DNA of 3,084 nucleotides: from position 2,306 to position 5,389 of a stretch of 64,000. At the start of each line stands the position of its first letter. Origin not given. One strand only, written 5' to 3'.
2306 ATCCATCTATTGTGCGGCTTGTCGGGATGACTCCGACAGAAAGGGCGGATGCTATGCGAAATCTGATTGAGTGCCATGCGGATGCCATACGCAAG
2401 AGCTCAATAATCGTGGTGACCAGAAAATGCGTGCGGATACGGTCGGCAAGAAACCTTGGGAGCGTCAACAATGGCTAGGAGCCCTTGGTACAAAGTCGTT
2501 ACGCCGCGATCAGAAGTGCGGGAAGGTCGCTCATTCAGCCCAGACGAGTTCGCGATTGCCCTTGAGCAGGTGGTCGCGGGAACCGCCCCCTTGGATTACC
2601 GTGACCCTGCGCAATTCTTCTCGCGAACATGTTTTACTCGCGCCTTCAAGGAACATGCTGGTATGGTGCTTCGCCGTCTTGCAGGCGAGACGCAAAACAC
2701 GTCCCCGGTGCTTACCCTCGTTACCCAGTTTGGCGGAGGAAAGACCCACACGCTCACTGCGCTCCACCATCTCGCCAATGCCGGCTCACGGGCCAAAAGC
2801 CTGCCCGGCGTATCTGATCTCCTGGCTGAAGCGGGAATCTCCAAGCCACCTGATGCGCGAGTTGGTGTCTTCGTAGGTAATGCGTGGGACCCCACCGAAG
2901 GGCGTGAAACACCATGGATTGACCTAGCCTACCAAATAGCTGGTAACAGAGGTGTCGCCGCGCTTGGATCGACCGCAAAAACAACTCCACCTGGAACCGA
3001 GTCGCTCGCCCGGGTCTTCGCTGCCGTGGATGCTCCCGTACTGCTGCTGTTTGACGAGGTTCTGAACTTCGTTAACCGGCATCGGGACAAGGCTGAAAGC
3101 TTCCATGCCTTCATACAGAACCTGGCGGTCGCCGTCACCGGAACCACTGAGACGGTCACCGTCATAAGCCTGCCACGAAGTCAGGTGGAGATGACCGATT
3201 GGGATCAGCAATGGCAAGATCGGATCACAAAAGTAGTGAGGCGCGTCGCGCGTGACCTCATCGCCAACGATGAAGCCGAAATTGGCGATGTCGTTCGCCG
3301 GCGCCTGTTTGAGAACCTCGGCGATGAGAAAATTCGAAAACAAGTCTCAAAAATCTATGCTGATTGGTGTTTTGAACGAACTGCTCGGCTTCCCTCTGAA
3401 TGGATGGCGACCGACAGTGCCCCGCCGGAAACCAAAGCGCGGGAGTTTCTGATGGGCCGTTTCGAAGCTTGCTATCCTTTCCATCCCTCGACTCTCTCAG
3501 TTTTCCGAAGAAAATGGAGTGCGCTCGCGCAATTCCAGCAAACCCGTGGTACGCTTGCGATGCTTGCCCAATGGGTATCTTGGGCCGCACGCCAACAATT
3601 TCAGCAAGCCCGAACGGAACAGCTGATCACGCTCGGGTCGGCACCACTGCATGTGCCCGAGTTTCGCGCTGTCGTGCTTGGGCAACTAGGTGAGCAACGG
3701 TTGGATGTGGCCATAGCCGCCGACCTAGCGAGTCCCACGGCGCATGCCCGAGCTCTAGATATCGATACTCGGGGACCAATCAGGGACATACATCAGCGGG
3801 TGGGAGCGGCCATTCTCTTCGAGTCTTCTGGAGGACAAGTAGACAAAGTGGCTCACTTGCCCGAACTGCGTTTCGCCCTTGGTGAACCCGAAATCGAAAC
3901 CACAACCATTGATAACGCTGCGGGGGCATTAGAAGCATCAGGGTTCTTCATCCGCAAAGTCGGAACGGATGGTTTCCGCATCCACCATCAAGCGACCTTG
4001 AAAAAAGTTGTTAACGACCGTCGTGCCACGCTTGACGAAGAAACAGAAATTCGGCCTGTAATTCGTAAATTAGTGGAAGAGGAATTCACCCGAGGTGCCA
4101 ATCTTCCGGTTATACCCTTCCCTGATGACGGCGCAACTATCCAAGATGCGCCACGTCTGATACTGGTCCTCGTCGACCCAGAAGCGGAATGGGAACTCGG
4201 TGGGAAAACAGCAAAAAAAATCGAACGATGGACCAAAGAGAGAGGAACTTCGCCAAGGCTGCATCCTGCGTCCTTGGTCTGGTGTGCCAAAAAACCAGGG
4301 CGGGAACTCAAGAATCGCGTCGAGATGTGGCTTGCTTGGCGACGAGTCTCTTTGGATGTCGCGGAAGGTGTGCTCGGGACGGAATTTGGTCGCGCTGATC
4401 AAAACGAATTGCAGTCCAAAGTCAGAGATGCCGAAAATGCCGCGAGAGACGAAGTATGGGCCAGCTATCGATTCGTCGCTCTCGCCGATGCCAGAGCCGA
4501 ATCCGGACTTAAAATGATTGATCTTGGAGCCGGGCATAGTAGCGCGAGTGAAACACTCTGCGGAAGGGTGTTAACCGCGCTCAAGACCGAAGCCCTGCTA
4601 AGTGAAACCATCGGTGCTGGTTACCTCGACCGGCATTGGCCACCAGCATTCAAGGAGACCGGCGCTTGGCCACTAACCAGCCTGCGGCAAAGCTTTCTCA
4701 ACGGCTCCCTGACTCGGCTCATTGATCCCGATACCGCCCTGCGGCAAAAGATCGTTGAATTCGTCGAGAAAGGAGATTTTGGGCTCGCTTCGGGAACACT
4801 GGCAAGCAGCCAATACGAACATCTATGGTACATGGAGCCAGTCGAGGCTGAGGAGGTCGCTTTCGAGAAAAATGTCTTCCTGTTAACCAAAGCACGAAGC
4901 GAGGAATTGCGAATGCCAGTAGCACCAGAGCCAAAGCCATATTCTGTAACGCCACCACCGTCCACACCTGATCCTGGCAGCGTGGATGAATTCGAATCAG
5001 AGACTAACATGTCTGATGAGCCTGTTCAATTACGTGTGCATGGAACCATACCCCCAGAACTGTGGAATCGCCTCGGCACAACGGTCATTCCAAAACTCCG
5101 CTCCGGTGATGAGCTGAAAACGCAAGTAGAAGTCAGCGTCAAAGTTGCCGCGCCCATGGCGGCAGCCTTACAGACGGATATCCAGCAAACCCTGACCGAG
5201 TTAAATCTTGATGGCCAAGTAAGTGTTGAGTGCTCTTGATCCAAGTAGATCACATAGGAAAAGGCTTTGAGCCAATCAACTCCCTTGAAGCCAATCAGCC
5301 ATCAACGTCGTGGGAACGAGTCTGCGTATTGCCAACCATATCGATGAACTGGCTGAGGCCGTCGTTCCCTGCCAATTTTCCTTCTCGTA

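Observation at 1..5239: DUF1156 methylase + DUF499 (BrxC-like) ATPase defence cassette in a low-GC island at the window start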

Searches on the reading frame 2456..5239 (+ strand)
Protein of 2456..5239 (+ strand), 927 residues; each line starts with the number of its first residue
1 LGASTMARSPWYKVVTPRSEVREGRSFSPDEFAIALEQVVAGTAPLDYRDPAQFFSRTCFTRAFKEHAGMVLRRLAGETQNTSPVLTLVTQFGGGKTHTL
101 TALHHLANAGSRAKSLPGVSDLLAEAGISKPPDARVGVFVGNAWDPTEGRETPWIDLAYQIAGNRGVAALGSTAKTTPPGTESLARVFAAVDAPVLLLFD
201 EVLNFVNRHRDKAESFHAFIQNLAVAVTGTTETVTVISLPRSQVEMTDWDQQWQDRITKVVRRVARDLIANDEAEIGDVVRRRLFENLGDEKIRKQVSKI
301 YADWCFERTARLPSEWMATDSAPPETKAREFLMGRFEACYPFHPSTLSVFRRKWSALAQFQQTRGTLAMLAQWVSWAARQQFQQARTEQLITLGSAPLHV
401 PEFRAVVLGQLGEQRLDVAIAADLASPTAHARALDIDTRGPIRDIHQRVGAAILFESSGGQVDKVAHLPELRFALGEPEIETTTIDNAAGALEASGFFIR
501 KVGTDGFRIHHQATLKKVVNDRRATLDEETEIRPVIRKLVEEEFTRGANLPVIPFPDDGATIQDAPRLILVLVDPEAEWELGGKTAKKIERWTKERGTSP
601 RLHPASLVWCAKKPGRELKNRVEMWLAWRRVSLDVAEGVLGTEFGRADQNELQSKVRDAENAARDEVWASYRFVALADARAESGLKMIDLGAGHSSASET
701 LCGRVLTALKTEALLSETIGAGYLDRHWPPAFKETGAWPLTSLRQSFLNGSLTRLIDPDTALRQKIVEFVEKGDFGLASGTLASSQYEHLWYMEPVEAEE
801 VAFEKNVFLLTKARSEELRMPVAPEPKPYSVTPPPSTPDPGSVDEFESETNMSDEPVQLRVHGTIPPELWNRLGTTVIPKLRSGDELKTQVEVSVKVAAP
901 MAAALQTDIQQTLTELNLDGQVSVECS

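Call 6: search_protein_families(library=pfam, proteins=[window:2456-5239:+], max_evalue=0.01)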
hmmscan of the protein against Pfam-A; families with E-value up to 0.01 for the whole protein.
window:2456-5239:+ (927 aa): 1 family
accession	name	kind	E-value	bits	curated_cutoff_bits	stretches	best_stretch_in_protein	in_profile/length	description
PF04465.17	DUF499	-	4.3e-15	55.1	23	1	174-384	72-273/1024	Protein of unknown function (DUF499)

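Call 7: search_protein_families(library=padloc, proteins=[window:2456-5239:+], max_evalue=0.01)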
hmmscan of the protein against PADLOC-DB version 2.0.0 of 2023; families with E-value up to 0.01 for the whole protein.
window:2456-5239:+ (927 aa): 2 families
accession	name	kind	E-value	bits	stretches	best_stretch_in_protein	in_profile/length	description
PDLC00662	HmaC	-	3.4e-90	301.6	1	9-817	4-812/941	AAA+ ATPase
PDLC02192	DUF499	-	7.8e-18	61.7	1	49-548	33-513/1022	-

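Call 8: find_encoding_contigs(protein=window:2456-5236:+, flank=10000, max_places=6)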
Protein window:2456-5236:+ (927 aa): no gene with exactly this product is on record in the collection.

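Call 10: find_encoding_contigs(protein=window:2471-5236:+, flank=10000, max_places=6)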
Protein window:2471-5236:+ (922 aa): no gene with exactly this product is on record in the collection.

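Call 18: find_homologous_proteins(query=window:2471-5236:+, max_evalue=1e-10)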
Query window:2471-5236:+ (922 aa): 6029 proteins with E <= 1e-10 among 8000 candidates; the best 120 are listed.
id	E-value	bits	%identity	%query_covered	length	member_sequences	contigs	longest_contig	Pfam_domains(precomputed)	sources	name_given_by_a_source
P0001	0.0e+0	2086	100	100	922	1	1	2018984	PF04465.18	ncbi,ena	-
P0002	0.0e+0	1716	82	100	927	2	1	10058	PF04465.18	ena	-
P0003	0.0e+0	1709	82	100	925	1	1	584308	PF04465.18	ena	-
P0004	0.0e+0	1698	81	100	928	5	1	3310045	PF04465.18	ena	-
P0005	0.0e+0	1696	80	100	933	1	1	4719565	PF04465.18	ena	-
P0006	0.0e+0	1683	80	100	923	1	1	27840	PF04465.18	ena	-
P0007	0.0e+0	1682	81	100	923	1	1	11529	PF04465.18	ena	-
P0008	0.0e+0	1678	80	99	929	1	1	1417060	PF04465.18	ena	-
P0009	0.0e+0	1675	79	100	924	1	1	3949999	PF04465.18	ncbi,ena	-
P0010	0.0e+0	1670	80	100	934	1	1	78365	PF04465.18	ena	-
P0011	0.0e+0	1647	78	100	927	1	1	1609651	PF04465.18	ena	-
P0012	0.0e+0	1647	78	100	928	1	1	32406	PF04465.18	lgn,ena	-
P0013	0.0e+0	1642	79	100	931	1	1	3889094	PF04465.18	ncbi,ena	-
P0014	0.0e+0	1640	79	99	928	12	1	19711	PF04465.18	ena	-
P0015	0.0e+0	1639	78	100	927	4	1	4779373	PF04465.18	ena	-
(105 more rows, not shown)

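Call 19: find_encoding_contigs(protein=P0001, flank=10000, max_places=4)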
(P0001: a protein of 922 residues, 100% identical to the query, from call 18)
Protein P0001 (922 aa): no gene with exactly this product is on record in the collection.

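Call 20: find_related_loci(query=window:2471-5236:+, collection=genome_contigs, flank=10000)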
Query window:2471-5236:+ (922 aa) in genome_contigs; peptide patterns used: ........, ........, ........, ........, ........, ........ (x = any residue, [..] = any of these).
474 stretches matched a pattern; 441 encode a relative of the query (tblastn E <= 1e-3); the best 80 are kept; 80 distinct loci.
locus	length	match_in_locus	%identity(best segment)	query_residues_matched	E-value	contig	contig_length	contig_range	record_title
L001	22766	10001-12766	79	1-920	0e+0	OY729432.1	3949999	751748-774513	MAG: Candidatus Binatia bacterium isolate b65fbbe8-1638-4b94-9072-1473f084fbf4 genome assembly, chromosome: 1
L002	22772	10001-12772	79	1-922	0e+0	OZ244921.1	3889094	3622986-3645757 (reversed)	MAG: Candidatus Azophilus sp. isolate 58b071f3-d8bb-44fc-ae66-0b25798c9caf genome assembly, chromosome: 1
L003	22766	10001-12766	77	1-920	0e+0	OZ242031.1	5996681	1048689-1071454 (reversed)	MAG: Candidatus Rariloculaceae bacterium isolate a5421204-da08-4551-a270-5214cadbb2a1 genome assembly, chromosome: 1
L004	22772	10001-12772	77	1-920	0e+0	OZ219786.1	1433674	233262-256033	MAG: Alphaproteobacteria bacterium isolate 0756efc7-7660-4069-b8ca-5b69e2da9688 genome assembly, chromosome: 2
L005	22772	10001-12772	77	1-920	0e+0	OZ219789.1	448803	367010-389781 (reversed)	MAG: Alphaproteobacteria bacterium isolate 0756efc7-7660-4069-b8ca-5b69e2da9688 genome assembly, chromosome: 5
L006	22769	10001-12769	77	1-922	0e+0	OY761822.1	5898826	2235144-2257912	MAG: Gammaproteobacteria bacterium isolate 26270776-605d-492c-ad89-c005c466fdfd genome assembly, chromosome: 1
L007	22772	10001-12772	76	1-922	0e+0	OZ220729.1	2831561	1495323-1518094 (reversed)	MAG: Gammaproteobacteria bacterium isolate 3a360650-b487-4473-8a34-f610b0208760 genome assembly, chromosome: 1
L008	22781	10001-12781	76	1-922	0e+0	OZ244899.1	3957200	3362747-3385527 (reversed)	MAG: Alphaproteobacteria bacterium isolate 24d3793c-6b50-40cf-b56c-2e6914e210b4 genome assembly, chromosome: 1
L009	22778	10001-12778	77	1-922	0e+0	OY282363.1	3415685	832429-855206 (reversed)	MAG: uncultured Alphaproteobacteria bacterium genome assembly, chromosome: 1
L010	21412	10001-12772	77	1-922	0e+0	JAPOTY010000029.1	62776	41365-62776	MAG: Gammaproteobacteria bacterium isolate CAR4_bin_12 NODE_87_length_62776_cov_11.3289, whole genome shotgun sequence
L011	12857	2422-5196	81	1-920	0e+0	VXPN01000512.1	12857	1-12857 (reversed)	MAG: Boseongicola sp. SB0662_bin_57 NODE_4134_length_12857_cov_42.521950, whole genome shotgun sequence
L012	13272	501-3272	76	1-918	0e+0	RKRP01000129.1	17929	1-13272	MAG: Gammaproteobacteria bacterium isolate PNGco_C_bin10 scaffold_386, whole genome shotgun sequence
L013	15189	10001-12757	75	5-920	0e+0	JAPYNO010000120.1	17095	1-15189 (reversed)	MAG: Pseudomonadales bacterium isolate r_calh23_24 Seq120, whole genome shotgun sequence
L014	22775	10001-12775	71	1-922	0e+0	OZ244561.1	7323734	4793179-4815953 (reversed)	MAG: Candidatus Latescibacterota bacterium isolate 14245923-b953-489b-b549-9f362580a9e9 genome assembly, chromosome: 1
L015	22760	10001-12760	71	5-922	0e+0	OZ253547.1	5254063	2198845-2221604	MAG: Candidatus Versatilivorator sp. isolate 027cd1c3-4ec4-432d-9d93-376aaa34f9fd genome assembly, chromosome: 1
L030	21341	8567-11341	71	1-922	0e+0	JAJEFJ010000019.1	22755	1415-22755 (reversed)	MAG: Candidatus Latescibacterota bacterium isolate p16x43bins.30 k141_621535, whole genome shotgun sequence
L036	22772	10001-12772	71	1-922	0e+0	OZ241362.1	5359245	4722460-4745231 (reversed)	MAG: Candidatus Latescibacterota bacterium isolate 7df831f4-54e1-479f-8521-a5e6456f6651 genome assembly, chromosome: 1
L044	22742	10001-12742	70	1-922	0e+0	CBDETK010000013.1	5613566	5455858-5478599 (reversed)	MAG: Candidatus Latescibacterota bacterium isolate f082a9f0-9724-465d-94e5-cd8c9e52f731 genome assembly, contig: contig_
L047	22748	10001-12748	70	1-920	0e+0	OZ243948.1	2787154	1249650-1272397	MAG: Alphaproteobacteria bacterium isolate 5964c9ee-5f0d-4f7f-9443-08f8201d4ec3 genome assembly, chromosome: 1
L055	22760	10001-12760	69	1-919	0e+0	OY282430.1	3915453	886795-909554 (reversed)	MAG: uncultured Pseudomonadales bacterium genome assembly, chromosome: 1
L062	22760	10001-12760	70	5-910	0e+0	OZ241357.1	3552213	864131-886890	MAG: Alphaproteobacteria bacterium isolate 88d555cd-2633-4b86-a1be-1e9adaae3909 genome assembly, chromosome: 1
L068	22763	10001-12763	69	5-922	0e+0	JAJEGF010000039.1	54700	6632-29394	MAG: Chloroflexota bacterium isolate p16x44bins.42 k141_760716, whole genome shotgun sequence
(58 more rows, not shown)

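Call 23: search_protein_families(library=padloc, proteins=[L004:2841-6290:+, L006:2710-6333:+, L006:6330-9344:+, L008:1797-5384:+, L008:5381-5767:+, L008:5793-6290:+, L010:4958-5455:+], max_evalue=0.001)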
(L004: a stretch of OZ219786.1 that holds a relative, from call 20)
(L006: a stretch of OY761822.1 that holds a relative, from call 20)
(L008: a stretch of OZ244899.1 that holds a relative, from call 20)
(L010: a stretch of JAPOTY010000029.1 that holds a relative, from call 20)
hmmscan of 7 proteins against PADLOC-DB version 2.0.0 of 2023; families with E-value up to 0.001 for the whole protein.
L004:2841-6290:+ (1149 aa): 57 families (the best 25 are shown)
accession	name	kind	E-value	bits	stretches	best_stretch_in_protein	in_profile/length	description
PDLC00659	HmaA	-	1.7e-167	557.4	1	58-1094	53-1130/1176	SNF2 helicase / DEAD-box helicase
PDLC02620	DrmD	-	7.2e-117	389.7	1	84-776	76-752/1060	DrmD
PDLC02500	BrxHI|BrxHII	-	1.1e-112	376.3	1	104-669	87-636/933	BrxHI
PDLC02621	DrmD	-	8.1e-96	320.3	1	110-640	124-669/1040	DrmD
PDLC02504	BrxHI|BrxHII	-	1.7e-88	295.7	1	84-983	86-955/971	BrxHII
PDLC02572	DrmA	-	2.5e-68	229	1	121-618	131-638/1043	DrmA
PDLC02632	DrmD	-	2.5e-63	212.6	1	121-617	136-640/662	DrmD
PDLC02619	DrmD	-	4.5e-62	208.4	2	96-528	21-439/872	DrmD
PDLC02623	DrmD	-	1.2e-61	206.7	3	344-650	409-670/1040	DrmD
PDLC02634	DrmD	-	2.9e-59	198.8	1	86-639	70-620/900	DrmD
PDLC02633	DrmD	-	3.1e-56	188.9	1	111-616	129-643/839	DrmD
PDLC02624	DrmD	-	1.6e-45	153.8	1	146-612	2-476/652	DrmD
PDLC02840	DpdE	-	1.2e-40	137.7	2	104-303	156-338/1091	DpdE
PDLC02853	DpdE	-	5.4e-38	128.6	2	79-293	69-293/985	DpdE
PDLC02843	DpdE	-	1.5e-37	127.1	2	104-302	155-332/1091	DpdE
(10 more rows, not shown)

L006:2710-6333:+ (1207 aa): 63 families (the best 25 are shown)
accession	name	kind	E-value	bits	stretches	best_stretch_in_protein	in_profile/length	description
PDLC00659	HmaA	-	3.4e-172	573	1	121-1153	58-1131/1176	SNF2 helicase / DEAD-box helicase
PDLC02620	DrmD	-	3.5e-116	387.5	1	72-708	5-625/1060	DrmD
PDLC02500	BrxHI|BrxHII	-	6.4e-111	370.5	1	162-730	87-639/933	BrxHI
PDLC02621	DrmD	-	1.1e-93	313.2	1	168-1039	124-992/1040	DrmD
PDLC02504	BrxHI|BrxHII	-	1.8e-91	305.6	1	143-918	87-825/971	BrxHII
PDLC02572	DrmA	-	7.4e-68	227.4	1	179-681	131-643/1043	DrmA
PDLC02619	DrmD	-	4e-65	218.4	2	154-586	21-439/872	DrmD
PDLC02632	DrmD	-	2.9e-62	209.1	1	179-673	136-638/662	DrmD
PDLC02634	DrmD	-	5.6e-59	197.8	1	146-697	72-620/900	DrmD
PDLC02623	DrmD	-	1e-57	193.6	2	393-708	400-670/1040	DrmD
PDLC02633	DrmD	-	1.7e-57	193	1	170-675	130-644/839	DrmD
PDLC02624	DrmD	-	5.8e-43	145.3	1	204-671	2-477/652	DrmD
PDLC02843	DpdE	-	6.5e-42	141.5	2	162-360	155-332/1091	DpdE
PDLC02840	DpdE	-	2.2e-39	133.5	2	162-361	156-338/1091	DpdE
PDLC02853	DpdE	-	4.9e-39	132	1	133-696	65-636/985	DpdE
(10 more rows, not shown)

L006:6330-9344:+ (1004 aa): 14 families
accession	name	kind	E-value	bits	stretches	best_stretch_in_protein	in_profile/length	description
PDLC00660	HmaB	-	9.6e-117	389.1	3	426-744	474-800/967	DNA-adenine methylase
PDLC00661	HmaB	-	1.4e-115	385.2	3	423-742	472-798/973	DNA-adenine methylase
PDLC03233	MTase_II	-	8.6e-44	148.2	2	397-673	355-644/731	Type II methyltransferase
PDLC02189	DUF1156_MTase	-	3.4e-42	142.7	2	128-247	162-279/944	-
PDLC03352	MTase_II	-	7.6e-31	104.8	3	133-248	95-205/1023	Type II methyltransferase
PDLC03314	MTase_II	-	2.2e-22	77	2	123-237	157-269/944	Type II methyltransferase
PDLC03319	MTase_II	-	1.6e-08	31.8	1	503-550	273-320/503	Type II methyltransferase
PDLC03312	MTase_II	-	1.7e-08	30.6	1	405-627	414-615/1344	Type II methyltransferase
PDLC03367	MTase_II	-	2.1e-06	24.4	0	132-170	44-82/633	Type II methyltransferase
PDLC03364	MTase_II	-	1.6e-05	22.1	1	129-185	58-114/380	Type II methyltransferase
PDLC03380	MTase_II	-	2.1e-05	21.9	0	507-549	248-290/393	Type II methyltransferase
PDLC03325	MTase_II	-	8.5e-05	19.4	0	132-172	94-134/426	Type II methyltransferase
PDLC03322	MTase_II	-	0.00015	18.8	1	127-196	62-129/446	Type II methyltransferase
PDLC04134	mad2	-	0.00075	16.4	0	118-173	280-335/492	mads_2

L008:1797-5384:+ (1195 aa): 58 families (the best 25 are shown)
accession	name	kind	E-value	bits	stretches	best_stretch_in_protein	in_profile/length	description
PDLC00659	HmaA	-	1.8e-176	587.1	1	67-1150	7-1130/1176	SNF2 helicase / DEAD-box helicase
PDLC02620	DrmD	-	2e-119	398.2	1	68-707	3-626/1060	DrmD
PDLC02500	BrxHI|BrxHII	-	1.3e-112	376.1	1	160-729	87-640/933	BrxHI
PDLC02621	DrmD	-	2.1e-96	322.2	1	166-716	124-682/1040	DrmD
PDLC02504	BrxHI|BrxHII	-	2e-91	305.4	1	141-913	87-822/971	BrxHII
PDLC02572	DrmA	-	8.3e-70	233.9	1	177-679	131-643/1043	DrmA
PDLC02632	DrmD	-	2.3e-64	216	1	177-671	136-638/662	DrmD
PDLC02619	DrmD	-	4e-64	215.1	2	152-585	21-440/872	DrmD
PDLC02623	DrmD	-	1e-61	206.9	3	391-706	400-670/1040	DrmD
PDLC02634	DrmD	-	9e-60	200.4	1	144-695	72-620/900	DrmD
PDLC02633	DrmD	-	2.8e-59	198.9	1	168-672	130-643/839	DrmD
PDLC02624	DrmD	-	8.9e-47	157.9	1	202-668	2-476/652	DrmD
PDLC02843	DpdE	-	3.1e-41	139.3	2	160-358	155-332/1091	DpdE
PDLC02840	DpdE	-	6.8e-41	138.5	2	160-359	156-338/1091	DpdE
PDLC02853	DpdE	-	6.2e-40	135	1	131-694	65-636/985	DpdE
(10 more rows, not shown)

L008:5381-5767:+ (128 aa): 4 families
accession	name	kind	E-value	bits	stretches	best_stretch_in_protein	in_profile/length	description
PDLC04686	PDC-M50A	-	8.8e-44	147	1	1-127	1-131/134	-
PDLC04685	PDC-M50A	-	4.1e-33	112.4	1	3-125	4-126/130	-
PDLC04684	PDC-M50A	-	2.5e-18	65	1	6-124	16-136/159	-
PDLC04687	PDC-M50A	-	9.8e-18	62.5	1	4-126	12-138/144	-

L008:5793-6290:+ (165 aa): 5 families
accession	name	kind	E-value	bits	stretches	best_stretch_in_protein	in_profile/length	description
PDLC00433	ThsB1|ThsB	-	1.4e-65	218.4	1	1-164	1-163/164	TIR-like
PDLC04688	PDC-M50B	-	2.8e-61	204.5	1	1-163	1-160/162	-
PDLC00431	ThsB1|ThsB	-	1.8e-57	192.3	1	1-163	1-161/162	TIR-like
PDLC00418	ThsB1|ThsB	-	1.2e-06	26.5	1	48-101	52-105/155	TIR-like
PDLC00429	ThsB1|ThsB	-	0.00097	17.2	0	47-102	52-108/167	TIR-like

L010:4958-5455:+ (165 aa): 0 families
